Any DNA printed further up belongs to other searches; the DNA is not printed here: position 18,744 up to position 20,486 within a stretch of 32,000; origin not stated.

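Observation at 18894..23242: Translationally coupled four-gene operon: GalU-like enzyme, 12-TM protein, small membrane protein with an MscS-N-terminal-like TM-helix region, and processive QxxRW glycosyltransferase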

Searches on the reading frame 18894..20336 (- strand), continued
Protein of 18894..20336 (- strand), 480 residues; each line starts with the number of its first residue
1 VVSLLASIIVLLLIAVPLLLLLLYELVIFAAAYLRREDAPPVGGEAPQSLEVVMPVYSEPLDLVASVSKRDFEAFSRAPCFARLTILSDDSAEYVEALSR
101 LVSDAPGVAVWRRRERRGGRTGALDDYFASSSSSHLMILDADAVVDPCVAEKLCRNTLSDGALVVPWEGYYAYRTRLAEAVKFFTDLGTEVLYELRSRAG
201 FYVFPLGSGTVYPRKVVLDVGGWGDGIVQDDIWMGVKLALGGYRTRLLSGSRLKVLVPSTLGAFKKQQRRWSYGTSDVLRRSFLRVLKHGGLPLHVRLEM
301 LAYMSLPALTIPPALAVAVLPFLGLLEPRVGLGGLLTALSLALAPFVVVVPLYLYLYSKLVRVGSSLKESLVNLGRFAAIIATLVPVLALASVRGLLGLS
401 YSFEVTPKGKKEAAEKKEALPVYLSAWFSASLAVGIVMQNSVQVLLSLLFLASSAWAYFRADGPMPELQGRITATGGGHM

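Call 22: search_solved_structures(query=A1, max_evalue=1, show_alignments=0)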
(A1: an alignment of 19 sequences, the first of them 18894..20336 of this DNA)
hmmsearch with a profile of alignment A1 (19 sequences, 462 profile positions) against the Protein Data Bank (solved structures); distinct sequences matched with E-value up to 1: 60.
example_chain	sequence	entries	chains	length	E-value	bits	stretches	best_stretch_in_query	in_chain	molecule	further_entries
5ej1_A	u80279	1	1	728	2.4e-15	59.5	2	202-435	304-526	Putative cellulose synthase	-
4hg6_A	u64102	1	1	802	3.6e-15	59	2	202-433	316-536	Cellulose Synthase Subunit A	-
4p00_A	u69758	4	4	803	3.6e-15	59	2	202-433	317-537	Cellulose Synthase A subunit | Cellulose Synthase subunit A | Putative cellulose synthase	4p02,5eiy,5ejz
7lby_A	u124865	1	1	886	6e-15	58.2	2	11-150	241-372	Cellulose synthase catalytic subunit [UDP-forming]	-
9b8v_E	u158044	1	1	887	6e-15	58.2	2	11-150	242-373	Cellulose synthase catalytic subunit [UDP-forming]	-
9fmv_A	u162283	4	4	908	6.6e-15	58.1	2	11-150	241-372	Cellulose synthase catalytic subunit [UDP-forming]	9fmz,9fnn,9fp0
5mlz_A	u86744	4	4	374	1.9e-12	49.9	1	45-159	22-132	Dolichol monophosphate mannose synthase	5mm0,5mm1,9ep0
6yv7_A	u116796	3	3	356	5.5e-10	41.9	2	23-153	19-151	Glycosyl transferase, family 2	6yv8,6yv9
6yv7_B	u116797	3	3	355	6.6e-10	41.6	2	38-153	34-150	Glycosyl transferase, family 2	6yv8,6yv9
8vht_A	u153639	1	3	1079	9.9e-09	37.7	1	220-455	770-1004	Cellulose synthase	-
2z87_A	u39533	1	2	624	2.6e-07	33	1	47-164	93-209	Chondroitin synthase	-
2z86_A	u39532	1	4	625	2.6e-07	33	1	47-164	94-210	Chondroitin synthase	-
6wlb_A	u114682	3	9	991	2.6e-07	33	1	220-430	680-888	Cellulose synthase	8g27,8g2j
8vhz_A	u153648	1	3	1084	6e-06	28.6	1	220-455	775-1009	Cellulose synthase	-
9bhc_C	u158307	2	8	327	1.1e-05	27.7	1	47-162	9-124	Undecaprenyl-phosphate 4-deoxy-4-formamido-L-arabinose transferase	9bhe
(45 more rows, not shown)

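Call 36: search_protein_families(library=ncbifam, proteins=[L005:4546-6114:-, L007:3260-4858:+, L011:3737-5263:+, L005:3201-4451:-, L005:1966-3204:-, L009:8424-9335:-, L011:9688-10581:+], max_evalue=0.001)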
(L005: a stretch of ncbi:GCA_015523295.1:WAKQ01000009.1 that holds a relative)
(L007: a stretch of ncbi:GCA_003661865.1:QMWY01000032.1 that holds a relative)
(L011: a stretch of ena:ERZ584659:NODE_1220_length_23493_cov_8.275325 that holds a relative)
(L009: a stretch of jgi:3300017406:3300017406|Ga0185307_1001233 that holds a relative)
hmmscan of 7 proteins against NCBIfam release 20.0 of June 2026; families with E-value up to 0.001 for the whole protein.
L005:4546-6114:- (522 aa): 10 families
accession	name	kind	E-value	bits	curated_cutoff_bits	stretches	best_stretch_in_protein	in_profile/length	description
TIGR04013.1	B12_SAM_MJ_1487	hypoth_equivalog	7.2e-20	71.2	251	2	136-298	62-233/382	TIGR04013 family B12-binding domain/radical SAM domain-containing protein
TIGR04014.1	B12_SAM_MJ_0865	equivalog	5.5e-12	45.2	360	1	136-412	60-336/434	methyl-coenzyme M reductase glutamine C-methyltransferase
TIGR00089.1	TIGR00089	subfamily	4e-11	42.4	251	1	138-301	63-220/429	MiaB/RimO family radical SAM methylthiotransferase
TIGR01574.1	miaB-methiolase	equivalog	3.2e-07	29.7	355.3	1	138-411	63-324/437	tRNA (N6-isopentenyl adenosine(37)-C2)-methylthiotransferase MiaB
NF050148.1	rSAM_ApyD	equivalog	6e-06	24.9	750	0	338-411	300-365/645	RiPP biosynthesis radical SAM protein ApyD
TIGR01578.1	MiaB-like-B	hypoth_equivalog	6.1e-06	25.3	314.7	1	137-415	59-315/421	tRNA (N(6)-L-threonylcarbamoyladenosine(37)-C(2))-methylthiotransferase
TIGR01125.1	TIGR01125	equivalog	9.2e-06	25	356.95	1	137-406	59-310/432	30S ribosomal protein S12 methylthiotransferase RimO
TIGR04295.1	B12_rSAM_oligo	hypoth_equivalog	1.4e-05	24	400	0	222-268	202-250/422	TIGR04295 family B12-binding domain-containing radical SAM protein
TIGR04072.2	rSAM_ladder_B12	equivalog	0.00013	20.7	360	0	136-238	89-198/443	lipid biosynthesis B12-binding/radical SAM protein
TIGR03960.1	rSAM_fuse_unch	hypoth_equivalog_domain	0.00016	20.3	462.3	1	211-258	244-293/605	TIGR03960 family B12-binding radical SAM protein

L007:3260-4858:+ (532 aa): 8 families
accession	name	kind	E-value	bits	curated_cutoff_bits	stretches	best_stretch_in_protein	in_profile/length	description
TIGR04013.1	B12_SAM_MJ_1487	hypoth_equivalog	3.8e-20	72.1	251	1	129-431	56-355/382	TIGR04013 family B12-binding domain/radical SAM domain-containing protein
TIGR00089.1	TIGR00089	subfamily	7.3e-11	41.5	251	1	132-408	55-319/429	MiaB/RimO family radical SAM methylthiotransferase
TIGR04014.1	B12_SAM_MJ_0865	equivalog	9.9e-08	31.2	360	1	217-408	163-337/434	methyl-coenzyme M reductase glutamine C-methyltransferase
TIGR01578.1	MiaB-like-B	hypoth_equivalog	1.6e-06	27.2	314.7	1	127-272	49-194/421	tRNA (N(6)-L-threonylcarbamoyladenosine(37)-C(2))-methylthiotransferase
TIGR04295.1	B12_rSAM_oligo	hypoth_equivalog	1e-05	24.4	400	1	217-266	203-254/422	TIGR04295 family B12-binding domain-containing radical SAM protein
TIGR04072.2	rSAM_ladder_B12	equivalog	1.7e-05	23.6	360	1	134-262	88-232/443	lipid biosynthesis B12-binding/radical SAM protein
TIGR01574.1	miaB-methiolase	equivalog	4.3e-05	22.7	355.3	1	165-408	94-326/437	tRNA (N6-isopentenyl adenosine(37)-C2)-methylthiotransferase MiaB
TIGR01125.1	TIGR01125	equivalog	0.00025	20.2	356.95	0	209-272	132-197/432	30S ribosomal protein S12 methylthiotransferase RimO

L011:3737-5263:+ (508 aa): 6 families
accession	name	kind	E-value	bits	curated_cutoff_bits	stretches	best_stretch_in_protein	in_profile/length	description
TIGR04013.1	B12_SAM_MJ_1487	hypoth_equivalog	7.6e-19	67.8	251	2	125-279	56-218/382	TIGR04013 family B12-binding domain/radical SAM domain-containing protein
TIGR04014.1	B12_SAM_MJ_0865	equivalog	9e-12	44.5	360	1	161-408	86-336/434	methyl-coenzyme M reductase glutamine C-methyltransferase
TIGR00089.1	TIGR00089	subfamily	1.2e-06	27.6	251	1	193-275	118-201/429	MiaB/RimO family radical SAM methylthiotransferase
TIGR01578.1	MiaB-like-B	hypoth_equivalog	2.5e-06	26.6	314.7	1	120-274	47-194/421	tRNA (N(6)-L-threonylcarbamoyladenosine(37)-C(2))-methylthiotransferase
TIGR04072.2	rSAM_ladder_B12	equivalog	6.3e-06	25.1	360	1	129-250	87-217/443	lipid biosynthesis B12-binding/radical SAM protein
TIGR03960.1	rSAM_fuse_unch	hypoth_equivalog_domain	0.00054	18.6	462.3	1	207-251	244-290/605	TIGR03960 family B12-binding radical SAM protein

L005:3201-4451:- (416 aa): 2 families
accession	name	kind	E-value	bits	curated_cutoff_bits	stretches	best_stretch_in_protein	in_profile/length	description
NF048012.1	SlpQosIsomSftI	equivalog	3e-18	65.8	700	1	141-412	158-438/443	sulfoquinovose isomerase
NF002795.0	PRK02929.1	equivalog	0.00063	18.5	622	1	168-278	202-318/499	L-arabinose isomerase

L005:1966-3204:- (412 aa): 0 families

L009:8424-9335:- (303 aa): 0 families

L011:9688-10581:+ (297 aa): 0 families

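Call 46: predict_structure(alignment_id=A1)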
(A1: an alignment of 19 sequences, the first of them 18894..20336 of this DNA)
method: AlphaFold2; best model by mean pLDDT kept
length: 480 residues; sequences in the alignment: 19
mean_pLDDT: 92.2   pTM: 0.90
mean pLDDT of the five models: 92.2, 91.3, 91.0, 90.7, 90.3
residues with pLDDT >= 90: 403; 70-90: 54; 50-70: 11; < 50: 12
segments of 3 or more residues with pLDDT < 50: 469-480
pLDDT, mean of each block of 10 residues (from residue 1): 86 97 96 82 77 95 94 95 96 97 95 91 92 95 94 87 95 94 95 93 93 95 93 97 93 95 96 97 98 95 97 98 96 96 96 94 85 95 98 97 84 90 98 98 98 97 73 38
secondary structure, 60 per line:
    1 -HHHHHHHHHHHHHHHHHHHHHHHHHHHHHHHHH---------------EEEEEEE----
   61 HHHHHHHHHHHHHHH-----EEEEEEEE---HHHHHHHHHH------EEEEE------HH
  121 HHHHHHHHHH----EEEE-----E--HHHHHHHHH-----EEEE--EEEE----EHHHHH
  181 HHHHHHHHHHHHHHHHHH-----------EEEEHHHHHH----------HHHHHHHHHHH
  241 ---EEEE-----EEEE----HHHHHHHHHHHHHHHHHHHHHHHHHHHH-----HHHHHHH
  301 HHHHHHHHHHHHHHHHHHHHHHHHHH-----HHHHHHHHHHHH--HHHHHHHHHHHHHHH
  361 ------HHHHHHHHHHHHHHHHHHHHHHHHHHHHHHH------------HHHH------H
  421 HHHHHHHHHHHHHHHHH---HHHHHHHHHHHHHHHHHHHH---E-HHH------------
elements in order: H2-34 E50-56 H61-75 E81-88 H92-101 E108-112 H119-130 E135-138 H147-155 E161-164 E167-170 H176-198 E210-213 H214-219 H230-240 E244-247 E253-256 H261-288 H294-326 H332-343 H346-360 H367-397 H410-413 H420-437 H441-460

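Call 50: fold_search(model_id=the predicted structure, library=pdb)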
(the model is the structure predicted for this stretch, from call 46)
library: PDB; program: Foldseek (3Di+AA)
matches with E <= 10: 1125; with E <= 0.001: 232
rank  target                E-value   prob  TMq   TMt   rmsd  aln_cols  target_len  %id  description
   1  9b8v_E                1.3e-15  1.00  0.65  0.39   6.0       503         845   18  AlphaFold2 informed cryo-EM model of the E. coli cellulose synthase BcsAG3B6 complex (released 2025-02-19)
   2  4p00_A                1.2e-14  1.00  0.64  0.44   6.0       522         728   16  Bacterial Cellulose Synthase in complex with cyclic-di-GMP and UDP (released 2014-04-09)
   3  5ej1_A                1.4e-14  1.00  0.63  0.44   6.5       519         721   18  Pre-translocation state of bacterial cellulose synthase (released 2016-03-30)
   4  9fnn_A                1.5e-13  1.00  0.62  0.40   6.7       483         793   17  Cryo-EM structure of the c-di-GMP-saturated 'crown'less Bcs macrocomplex for cellulose secretion in E. coli (released 2024-10-16)
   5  9fmz_A                2.9e-13  1.00  0.62  0.39   6.6       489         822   16  Cryo-EM structure of the c-di-GMP-bound synthase:pEtN transferase complex (BcsA-Bct-G3) from the E. coli cellulose sec (released 2024-10-16)
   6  4hg6_A                4.2e-13  1.00  0.62  0.42   7.4       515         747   18  Structure of a cellulose synthase - cellulose translocation intermediate (released 2012-12-19)
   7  9fmv_A                7.7e-12  1.00  0.56  0.36   7.2       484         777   17  Cryo-EM structure of the c-di-GMP-free synthase:pEtN transferase complex (BcsA-Bct-G3) from the E. coli cellulose secr (released 2024-10-16)
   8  9fp0_A                2.0e-11  1.00  0.53  0.35   7.0       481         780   16  Cryo-EM structure of the 'crown'less Bcs macrocomplex for E. coli cellulose secretion in non-saturating c-di-GMP (loca (released 2024-10-16)
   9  8smm_A                4.5e-11  1.00  0.45  0.42  16.9       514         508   13  Xenopus laevis hyaluronan synthase 1 (released 2024-05-01)
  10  6yv7_A                8.6e-11  1.00  0.53  0.71   7.1       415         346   18  Mannosyltransferase PcManGT from Pyrobaculum calidifontis (released 2020-07-22)
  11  7sp7_A                9.9e-11  1.00  0.44  0.43  13.8       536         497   14  Chlorella virus hyaluronan synthase inhibited by UDP (released 2022-04-06)
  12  7sp8_A                1.5e-10  1.00  0.50  0.48  10.8       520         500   12  Chlorella virus Hyaluronan Synthase bound to UDP-GlcNAc (released 2022-04-06)
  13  7sp9_A                2.2e-10  1.00  0.42  0.41  17.1       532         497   13  Chlorella virus Hyaluronan Synthase in the GlcNAc-primed channel-closed state (released 2022-04-06)
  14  8smn_A                2.5e-10  1.00  0.46  0.43  17.0       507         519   13  Xenopus laevis hyaluronan synthase 1, nascent HA polymer bound state (released 2024-05-01)
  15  8sne_A                2.5e-10  1.00  0.43  0.42  17.4       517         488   13  Chlorella virus Hyaluronan Synthase bound to GlcA extended GlcNAc primer and UDP (released 2024-05-01)
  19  6yv7_B                6.6e-10  1.00  0.51  0.68   7.6       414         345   17  Mannosyltransferase PcManGT from Pyrobaculum calidifontis (released 2020-07-22)
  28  6wlb_A                3.1e-08  1.00  0.57  0.40   9.1       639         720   12  Structure of homotrimeric poplar cellulose synthase isoform 8 (released 2020-07-22)
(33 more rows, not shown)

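Call 68: search_solved_structures(query=A1, max_evalue=1e-12, show_alignments=2)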
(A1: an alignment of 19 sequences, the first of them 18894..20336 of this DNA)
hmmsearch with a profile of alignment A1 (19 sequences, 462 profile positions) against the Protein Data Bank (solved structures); distinct sequences matched with E-value up to 1e-12: 6.
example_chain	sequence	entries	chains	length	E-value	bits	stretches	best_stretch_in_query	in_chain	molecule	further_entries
5ej1_A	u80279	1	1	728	2.4e-15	59.5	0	202-435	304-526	Putative cellulose synthase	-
4hg6_A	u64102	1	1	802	3.6e-15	59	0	202-433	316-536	Cellulose Synthase Subunit A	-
4p00_A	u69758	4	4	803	3.6e-15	59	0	202-433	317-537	Cellulose Synthase A subunit | Cellulose Synthase subunit A | Putative cellulose synthase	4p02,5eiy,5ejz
7lby_A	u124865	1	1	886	6e-15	58.2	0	11-150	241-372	Cellulose synthase catalytic subunit [UDP-forming]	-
9b8v_E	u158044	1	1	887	6e-15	58.2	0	11-150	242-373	Cellulose synthase catalytic subunit [UDP-forming]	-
9fmv_A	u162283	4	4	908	6.6e-15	58.1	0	11-150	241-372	Cellulose synthase catalytic subunit [UDP-forming]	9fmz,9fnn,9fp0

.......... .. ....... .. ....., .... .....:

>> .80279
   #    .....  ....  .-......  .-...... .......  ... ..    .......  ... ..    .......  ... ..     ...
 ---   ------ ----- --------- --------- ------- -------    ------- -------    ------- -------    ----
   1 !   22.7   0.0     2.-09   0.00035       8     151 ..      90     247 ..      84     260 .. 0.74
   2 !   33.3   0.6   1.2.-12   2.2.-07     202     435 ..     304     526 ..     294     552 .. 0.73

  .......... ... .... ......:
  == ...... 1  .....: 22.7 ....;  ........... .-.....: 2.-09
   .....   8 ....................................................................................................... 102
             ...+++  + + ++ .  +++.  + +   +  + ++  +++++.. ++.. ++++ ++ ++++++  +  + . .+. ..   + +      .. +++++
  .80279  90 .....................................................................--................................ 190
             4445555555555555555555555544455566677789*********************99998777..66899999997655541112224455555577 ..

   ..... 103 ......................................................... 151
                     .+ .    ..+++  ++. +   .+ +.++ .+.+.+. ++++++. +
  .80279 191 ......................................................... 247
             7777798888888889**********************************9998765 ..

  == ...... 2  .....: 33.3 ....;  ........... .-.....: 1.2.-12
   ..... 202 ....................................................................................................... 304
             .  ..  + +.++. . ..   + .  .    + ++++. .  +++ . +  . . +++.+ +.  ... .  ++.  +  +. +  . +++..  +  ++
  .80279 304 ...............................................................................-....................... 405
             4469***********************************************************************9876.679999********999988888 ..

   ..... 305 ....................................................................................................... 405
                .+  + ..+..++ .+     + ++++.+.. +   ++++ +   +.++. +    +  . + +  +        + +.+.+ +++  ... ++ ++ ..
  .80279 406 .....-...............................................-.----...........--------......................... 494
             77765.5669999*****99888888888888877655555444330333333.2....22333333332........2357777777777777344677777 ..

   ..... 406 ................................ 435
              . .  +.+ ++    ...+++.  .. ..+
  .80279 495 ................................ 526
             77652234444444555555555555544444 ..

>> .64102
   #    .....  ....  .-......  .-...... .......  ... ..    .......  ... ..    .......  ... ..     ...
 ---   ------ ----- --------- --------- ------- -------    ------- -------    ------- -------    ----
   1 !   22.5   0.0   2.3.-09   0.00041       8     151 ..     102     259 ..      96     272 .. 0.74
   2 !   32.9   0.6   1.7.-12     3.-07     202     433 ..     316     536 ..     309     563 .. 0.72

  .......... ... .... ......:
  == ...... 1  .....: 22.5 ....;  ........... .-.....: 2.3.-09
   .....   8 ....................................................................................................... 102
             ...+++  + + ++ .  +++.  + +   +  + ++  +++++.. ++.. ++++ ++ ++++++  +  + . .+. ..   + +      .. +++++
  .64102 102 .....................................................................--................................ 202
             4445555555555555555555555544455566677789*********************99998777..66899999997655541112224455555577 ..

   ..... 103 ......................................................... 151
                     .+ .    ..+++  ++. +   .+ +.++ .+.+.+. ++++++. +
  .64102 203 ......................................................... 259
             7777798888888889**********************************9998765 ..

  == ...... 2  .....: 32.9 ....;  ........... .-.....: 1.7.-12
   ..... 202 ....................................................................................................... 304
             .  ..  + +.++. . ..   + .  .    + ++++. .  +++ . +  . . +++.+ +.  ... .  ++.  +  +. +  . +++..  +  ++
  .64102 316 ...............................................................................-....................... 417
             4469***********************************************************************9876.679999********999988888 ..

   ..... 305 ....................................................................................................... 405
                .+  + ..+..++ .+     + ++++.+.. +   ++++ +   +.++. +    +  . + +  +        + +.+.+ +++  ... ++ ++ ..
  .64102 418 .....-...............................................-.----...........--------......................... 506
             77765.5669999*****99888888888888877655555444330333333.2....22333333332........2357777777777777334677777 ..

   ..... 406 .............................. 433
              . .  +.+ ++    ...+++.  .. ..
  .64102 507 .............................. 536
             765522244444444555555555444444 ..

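Call 80: find_related_loci(query=A1, collection=metagenome_contigs, flank=6000)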
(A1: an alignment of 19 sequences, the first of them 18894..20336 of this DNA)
Query A1 (480 aa) in metagenome_contigs; peptide patterns used: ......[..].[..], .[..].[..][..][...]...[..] (x = any residue, [..] = any of these).
521 stretches matched a pattern; 253 encode a relative of the query (tblastn E <= 1e-3); the best 80 are kept; 80 distinct loci.
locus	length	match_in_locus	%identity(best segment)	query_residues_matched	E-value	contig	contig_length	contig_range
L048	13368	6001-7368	54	7-464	1e-144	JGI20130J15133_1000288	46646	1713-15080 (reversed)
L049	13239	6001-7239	52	49-462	6e-142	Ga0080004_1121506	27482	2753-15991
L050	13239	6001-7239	52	49-462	7e-142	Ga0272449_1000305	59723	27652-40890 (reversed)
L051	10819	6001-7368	54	7-464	1e-139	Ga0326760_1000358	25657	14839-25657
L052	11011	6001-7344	43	17-462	2e-107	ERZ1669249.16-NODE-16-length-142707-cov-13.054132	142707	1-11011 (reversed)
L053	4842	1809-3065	47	3-422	7e-104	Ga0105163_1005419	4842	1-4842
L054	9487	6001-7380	45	3-464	5e-103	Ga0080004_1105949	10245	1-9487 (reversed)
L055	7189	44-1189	47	38-422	5e-100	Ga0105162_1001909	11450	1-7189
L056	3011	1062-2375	43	3-441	2e-99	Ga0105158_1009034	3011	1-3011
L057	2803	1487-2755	36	50-460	3e-76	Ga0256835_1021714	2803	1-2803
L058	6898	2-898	46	164-462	1e-74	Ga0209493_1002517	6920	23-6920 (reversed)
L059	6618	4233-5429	40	24-412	2e-72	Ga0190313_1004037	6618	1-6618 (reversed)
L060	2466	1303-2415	38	43-412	1e-73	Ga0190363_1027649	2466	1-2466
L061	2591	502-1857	37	11-451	1e-72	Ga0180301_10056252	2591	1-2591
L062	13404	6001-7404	35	16-462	4e-71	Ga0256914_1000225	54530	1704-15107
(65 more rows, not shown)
